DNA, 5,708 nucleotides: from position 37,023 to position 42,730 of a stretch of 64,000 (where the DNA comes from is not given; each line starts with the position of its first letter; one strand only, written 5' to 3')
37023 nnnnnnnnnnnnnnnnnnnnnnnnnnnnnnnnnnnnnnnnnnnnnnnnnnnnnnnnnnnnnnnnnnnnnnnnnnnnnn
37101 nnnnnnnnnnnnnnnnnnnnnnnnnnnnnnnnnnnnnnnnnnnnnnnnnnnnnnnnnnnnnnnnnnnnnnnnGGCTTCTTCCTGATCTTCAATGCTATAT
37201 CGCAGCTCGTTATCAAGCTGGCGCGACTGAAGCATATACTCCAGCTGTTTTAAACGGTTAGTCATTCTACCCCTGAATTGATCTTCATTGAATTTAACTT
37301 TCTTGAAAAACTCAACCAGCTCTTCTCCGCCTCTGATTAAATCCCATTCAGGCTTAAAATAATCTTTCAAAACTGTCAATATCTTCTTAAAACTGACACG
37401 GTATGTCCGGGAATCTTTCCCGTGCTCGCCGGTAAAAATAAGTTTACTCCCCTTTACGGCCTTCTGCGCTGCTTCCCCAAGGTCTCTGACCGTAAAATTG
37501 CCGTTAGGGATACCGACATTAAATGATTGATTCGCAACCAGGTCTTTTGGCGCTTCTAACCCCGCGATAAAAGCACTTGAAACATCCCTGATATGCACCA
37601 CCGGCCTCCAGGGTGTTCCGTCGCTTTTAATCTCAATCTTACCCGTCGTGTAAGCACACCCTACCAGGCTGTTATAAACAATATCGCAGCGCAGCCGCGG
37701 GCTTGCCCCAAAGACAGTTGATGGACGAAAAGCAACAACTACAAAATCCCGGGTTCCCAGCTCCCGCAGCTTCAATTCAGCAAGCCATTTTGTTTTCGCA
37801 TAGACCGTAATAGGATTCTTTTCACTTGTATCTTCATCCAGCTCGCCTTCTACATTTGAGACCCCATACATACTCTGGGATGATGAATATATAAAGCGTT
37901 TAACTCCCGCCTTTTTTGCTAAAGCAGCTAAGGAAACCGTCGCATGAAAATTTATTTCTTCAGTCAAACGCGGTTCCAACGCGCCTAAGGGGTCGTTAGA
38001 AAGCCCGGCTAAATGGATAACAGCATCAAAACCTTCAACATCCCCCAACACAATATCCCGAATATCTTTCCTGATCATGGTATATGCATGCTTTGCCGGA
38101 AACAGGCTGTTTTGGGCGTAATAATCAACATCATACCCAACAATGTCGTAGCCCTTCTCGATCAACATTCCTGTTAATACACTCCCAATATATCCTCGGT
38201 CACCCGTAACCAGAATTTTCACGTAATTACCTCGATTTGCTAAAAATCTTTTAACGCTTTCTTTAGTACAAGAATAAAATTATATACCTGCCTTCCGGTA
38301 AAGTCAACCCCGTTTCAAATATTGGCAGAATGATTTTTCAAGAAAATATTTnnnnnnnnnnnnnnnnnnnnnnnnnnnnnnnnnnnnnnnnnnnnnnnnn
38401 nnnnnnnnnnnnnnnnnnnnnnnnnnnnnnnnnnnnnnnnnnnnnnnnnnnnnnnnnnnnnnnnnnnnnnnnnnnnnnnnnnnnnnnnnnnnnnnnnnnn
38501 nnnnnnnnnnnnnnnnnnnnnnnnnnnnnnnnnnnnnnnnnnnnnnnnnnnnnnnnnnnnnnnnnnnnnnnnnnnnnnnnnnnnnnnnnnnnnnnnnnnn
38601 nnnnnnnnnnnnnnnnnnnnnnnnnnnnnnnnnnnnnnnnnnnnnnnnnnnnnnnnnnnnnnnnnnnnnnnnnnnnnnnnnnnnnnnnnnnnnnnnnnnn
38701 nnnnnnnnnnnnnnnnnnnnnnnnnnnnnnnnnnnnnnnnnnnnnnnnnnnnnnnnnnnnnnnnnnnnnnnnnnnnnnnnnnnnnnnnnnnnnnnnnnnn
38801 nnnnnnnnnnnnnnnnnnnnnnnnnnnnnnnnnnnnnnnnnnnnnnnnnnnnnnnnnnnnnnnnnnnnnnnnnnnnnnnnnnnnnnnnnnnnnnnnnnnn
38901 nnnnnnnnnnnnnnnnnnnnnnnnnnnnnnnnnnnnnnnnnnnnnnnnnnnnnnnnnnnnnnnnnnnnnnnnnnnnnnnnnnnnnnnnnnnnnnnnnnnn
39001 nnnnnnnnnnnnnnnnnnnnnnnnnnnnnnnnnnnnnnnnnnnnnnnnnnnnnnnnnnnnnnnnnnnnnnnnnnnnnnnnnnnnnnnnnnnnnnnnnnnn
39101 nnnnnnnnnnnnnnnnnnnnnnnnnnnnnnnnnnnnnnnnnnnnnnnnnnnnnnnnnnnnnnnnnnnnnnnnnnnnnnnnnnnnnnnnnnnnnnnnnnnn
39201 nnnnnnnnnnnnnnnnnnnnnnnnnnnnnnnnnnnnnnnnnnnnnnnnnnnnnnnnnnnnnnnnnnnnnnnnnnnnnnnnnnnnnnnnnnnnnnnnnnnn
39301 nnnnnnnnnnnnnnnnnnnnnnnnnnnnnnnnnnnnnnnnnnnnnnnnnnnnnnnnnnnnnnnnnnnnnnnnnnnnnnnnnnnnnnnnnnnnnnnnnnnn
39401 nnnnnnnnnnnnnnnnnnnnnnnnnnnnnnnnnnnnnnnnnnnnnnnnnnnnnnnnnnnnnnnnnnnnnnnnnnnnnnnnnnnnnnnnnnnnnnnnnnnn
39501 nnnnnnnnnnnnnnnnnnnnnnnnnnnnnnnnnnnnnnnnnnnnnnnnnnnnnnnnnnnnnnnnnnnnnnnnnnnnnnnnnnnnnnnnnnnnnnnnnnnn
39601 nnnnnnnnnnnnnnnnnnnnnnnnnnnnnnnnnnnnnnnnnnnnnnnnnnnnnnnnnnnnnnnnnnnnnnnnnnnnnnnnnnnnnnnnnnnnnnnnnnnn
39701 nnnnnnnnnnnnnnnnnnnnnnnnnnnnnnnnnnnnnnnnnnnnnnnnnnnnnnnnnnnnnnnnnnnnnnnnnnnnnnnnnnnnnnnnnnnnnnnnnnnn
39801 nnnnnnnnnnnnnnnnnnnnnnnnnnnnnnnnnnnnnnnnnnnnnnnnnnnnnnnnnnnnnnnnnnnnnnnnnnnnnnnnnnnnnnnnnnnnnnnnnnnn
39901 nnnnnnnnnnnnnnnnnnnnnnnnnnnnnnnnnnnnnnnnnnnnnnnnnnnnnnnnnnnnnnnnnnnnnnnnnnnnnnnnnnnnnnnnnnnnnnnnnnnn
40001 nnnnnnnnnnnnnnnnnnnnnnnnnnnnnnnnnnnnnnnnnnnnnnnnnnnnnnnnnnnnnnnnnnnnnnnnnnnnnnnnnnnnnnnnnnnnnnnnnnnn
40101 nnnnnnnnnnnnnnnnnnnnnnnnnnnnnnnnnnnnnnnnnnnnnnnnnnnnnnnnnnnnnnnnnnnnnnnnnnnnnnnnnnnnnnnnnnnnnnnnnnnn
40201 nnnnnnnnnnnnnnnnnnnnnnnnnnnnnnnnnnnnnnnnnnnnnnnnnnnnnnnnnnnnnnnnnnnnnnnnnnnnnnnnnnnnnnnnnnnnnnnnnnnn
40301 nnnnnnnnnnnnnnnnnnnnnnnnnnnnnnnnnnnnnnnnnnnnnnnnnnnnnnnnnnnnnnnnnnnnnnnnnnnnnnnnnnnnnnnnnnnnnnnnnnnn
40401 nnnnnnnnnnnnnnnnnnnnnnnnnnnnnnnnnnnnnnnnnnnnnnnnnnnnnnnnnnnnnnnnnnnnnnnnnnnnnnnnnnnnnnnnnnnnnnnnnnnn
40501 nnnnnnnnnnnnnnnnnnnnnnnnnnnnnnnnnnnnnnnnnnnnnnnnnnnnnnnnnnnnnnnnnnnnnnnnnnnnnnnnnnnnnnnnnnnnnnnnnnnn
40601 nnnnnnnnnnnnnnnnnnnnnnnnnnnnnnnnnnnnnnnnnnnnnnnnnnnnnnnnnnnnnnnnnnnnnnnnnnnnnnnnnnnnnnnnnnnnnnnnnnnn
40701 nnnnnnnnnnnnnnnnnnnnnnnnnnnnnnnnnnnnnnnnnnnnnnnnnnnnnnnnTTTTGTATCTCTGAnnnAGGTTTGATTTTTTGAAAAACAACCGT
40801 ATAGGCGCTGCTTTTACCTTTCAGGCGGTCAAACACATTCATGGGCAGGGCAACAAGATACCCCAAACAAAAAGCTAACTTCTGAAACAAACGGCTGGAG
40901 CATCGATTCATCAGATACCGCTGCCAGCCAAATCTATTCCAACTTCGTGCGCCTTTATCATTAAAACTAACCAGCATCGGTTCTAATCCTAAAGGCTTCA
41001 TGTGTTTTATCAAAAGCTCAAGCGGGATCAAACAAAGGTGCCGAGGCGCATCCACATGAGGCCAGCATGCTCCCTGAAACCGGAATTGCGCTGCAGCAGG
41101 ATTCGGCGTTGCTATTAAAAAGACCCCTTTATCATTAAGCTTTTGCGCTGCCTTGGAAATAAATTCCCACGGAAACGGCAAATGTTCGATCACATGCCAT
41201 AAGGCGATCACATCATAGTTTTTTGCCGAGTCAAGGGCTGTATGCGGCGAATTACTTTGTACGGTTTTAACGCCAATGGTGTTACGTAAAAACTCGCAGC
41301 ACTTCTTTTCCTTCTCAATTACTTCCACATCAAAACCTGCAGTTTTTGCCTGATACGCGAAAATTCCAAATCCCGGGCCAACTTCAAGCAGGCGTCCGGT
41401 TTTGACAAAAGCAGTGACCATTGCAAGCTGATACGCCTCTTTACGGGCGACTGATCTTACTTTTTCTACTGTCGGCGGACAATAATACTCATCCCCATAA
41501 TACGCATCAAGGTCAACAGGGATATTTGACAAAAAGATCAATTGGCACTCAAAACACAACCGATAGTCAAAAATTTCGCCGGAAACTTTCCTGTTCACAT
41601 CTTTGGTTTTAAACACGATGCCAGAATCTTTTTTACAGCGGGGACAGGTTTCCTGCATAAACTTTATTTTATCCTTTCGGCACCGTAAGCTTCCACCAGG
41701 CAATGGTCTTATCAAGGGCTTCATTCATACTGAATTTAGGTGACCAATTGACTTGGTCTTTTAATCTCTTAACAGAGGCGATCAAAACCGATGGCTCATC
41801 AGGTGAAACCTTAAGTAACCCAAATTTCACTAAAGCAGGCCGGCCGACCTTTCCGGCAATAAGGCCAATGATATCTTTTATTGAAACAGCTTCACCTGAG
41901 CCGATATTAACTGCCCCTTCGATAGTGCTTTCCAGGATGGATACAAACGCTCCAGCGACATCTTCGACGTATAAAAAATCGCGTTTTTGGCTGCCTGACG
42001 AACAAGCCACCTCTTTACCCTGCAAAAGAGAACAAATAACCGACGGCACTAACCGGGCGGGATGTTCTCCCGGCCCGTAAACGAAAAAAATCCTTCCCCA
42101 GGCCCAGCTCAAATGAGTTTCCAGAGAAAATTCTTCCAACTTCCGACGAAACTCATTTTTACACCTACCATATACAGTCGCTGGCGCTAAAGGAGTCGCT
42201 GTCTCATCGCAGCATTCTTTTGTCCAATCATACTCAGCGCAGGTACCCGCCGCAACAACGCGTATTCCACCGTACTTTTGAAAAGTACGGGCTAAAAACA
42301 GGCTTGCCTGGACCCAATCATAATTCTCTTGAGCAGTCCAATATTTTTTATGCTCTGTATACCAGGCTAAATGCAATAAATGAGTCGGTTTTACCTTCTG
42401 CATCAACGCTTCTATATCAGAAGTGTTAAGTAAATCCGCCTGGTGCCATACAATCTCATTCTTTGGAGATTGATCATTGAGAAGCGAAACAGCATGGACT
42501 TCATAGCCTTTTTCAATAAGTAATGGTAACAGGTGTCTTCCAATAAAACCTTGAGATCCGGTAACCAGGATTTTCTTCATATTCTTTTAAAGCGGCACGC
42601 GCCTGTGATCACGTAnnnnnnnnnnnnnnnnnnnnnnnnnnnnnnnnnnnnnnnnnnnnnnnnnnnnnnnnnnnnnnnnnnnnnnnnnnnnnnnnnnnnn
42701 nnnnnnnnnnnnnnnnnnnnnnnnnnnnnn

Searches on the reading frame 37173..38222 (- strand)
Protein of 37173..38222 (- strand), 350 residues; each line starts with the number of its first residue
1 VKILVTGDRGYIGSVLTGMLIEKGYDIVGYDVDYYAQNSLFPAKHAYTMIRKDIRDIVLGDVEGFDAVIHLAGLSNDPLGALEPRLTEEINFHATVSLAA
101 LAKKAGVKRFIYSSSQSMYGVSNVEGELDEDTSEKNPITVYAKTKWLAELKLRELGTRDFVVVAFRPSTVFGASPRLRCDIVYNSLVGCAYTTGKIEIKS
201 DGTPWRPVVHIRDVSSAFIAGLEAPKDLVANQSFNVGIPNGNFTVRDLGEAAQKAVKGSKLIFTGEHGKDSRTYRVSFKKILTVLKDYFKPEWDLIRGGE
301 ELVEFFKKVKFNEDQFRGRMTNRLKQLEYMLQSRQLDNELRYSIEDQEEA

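Call 41: search_protein_families(library=pfam, proteins=[window:37173-38222:-], max_evalue=0.01)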
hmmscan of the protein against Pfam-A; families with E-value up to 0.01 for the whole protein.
window:37173-38222:- (350 aa): 7 families
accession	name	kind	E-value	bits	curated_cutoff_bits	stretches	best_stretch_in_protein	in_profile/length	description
PF01370.27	Epimerase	-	3.1e-40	138.5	20.9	1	3-237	1-240/240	NAD dependent epimerase/dehydratase family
PF16363.11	GDP_Man_Dehyd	-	1.1e-17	64.9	27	1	4-224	1-239/332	GDP-mannose 4,6 dehydratase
PF01073.25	3Beta_HSD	-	4.2e-14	52.7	22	1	4-180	1-191/280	3-beta hydroxysteroid dehydrogenase/isomerase family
PF04321.23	RmlD_sub_bind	-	9.3e-13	48.3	27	1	1-175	1-156/287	RmlD substrate binding domain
PF07993.18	NAD_binding_4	-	4.2e-09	36.4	20.1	1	65-176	89-213/258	Male sterility protein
PF13460.12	NAD_binding_10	-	6.8e-05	23.2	27.2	1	10-154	4-133/184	NAD(P)H-binding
PF05368.20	NmrA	-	0.00041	20.5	27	1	2-123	4-115/298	NmrA-like family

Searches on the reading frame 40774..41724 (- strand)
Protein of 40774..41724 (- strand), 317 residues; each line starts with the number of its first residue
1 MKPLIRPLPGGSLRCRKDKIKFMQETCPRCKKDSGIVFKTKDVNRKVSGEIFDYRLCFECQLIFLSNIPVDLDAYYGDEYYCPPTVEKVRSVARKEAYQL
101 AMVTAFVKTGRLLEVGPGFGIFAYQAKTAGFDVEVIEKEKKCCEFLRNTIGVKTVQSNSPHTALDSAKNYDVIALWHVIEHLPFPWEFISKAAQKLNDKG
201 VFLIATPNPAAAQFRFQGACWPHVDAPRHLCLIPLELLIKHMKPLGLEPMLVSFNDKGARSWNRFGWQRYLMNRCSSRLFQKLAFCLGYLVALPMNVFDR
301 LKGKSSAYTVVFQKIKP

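Call 41: search_protein_families(library=pfam, proteins=[window:40774-41724:-], max_evalue=0.01)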
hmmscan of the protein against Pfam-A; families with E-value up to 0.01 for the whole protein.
window:40774-41724:- (317 aa): 4 families
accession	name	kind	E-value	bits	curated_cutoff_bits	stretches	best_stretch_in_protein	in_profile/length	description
PF13489.12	Methyltransf_23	-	2.6e-17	63.5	27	1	106-248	20-160/164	Methyltransferase domain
PF08241.18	Methyltransf_11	-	4.9e-05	24.3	21.2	1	113-204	1-95/95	Methyltransferase domain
PF13847.12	Methyltransf_31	-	0.0014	18.8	27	0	130-208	33-113/145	Methyltransferase domain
PF08242.18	Methyltransf_12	-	0.0029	18.7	30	1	113-202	1-98/98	Methyltransferase domain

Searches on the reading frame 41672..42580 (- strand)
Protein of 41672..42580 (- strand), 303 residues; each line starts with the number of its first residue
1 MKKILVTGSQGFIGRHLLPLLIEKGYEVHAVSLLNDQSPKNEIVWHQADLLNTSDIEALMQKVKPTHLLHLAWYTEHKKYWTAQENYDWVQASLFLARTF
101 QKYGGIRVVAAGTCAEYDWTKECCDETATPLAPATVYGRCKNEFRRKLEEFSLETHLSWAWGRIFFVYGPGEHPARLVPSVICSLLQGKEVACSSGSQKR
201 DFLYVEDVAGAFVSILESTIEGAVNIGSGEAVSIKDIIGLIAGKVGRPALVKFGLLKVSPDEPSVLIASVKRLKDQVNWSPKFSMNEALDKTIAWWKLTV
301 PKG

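Call 41: search_protein_families(library=pfam, proteins=[window:41672-42580:-], max_evalue=0.01)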
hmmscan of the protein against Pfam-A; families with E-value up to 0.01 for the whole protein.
window:41672-42580:- (303 aa): 6 families
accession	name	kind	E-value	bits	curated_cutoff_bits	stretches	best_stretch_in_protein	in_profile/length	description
PF01370.27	Epimerase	-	5.2e-44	150.9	20.9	1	4-227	1-240/240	NAD dependent epimerase/dehydratase family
PF16363.11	GDP_Man_Dehyd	-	1.6e-28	100.6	27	1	5-291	1-331/332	GDP-mannose 4,6 dehydratase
PF04321.23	RmlD_sub_bind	-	1.5e-10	41.1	27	1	3-221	2-202/287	RmlD substrate binding domain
PF01073.25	3Beta_HSD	-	2e-07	30.8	22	1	5-81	1-83/280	3-beta hydroxysteroid dehydrogenase/isomerase family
PF05368.20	NmrA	-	0.0061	16.6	27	0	2-31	3-32/298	NmrA-like family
PF13460.12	NAD_binding_10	-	0.0092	16.3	27.2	0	8-62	1-60/184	NAD(P)H-binding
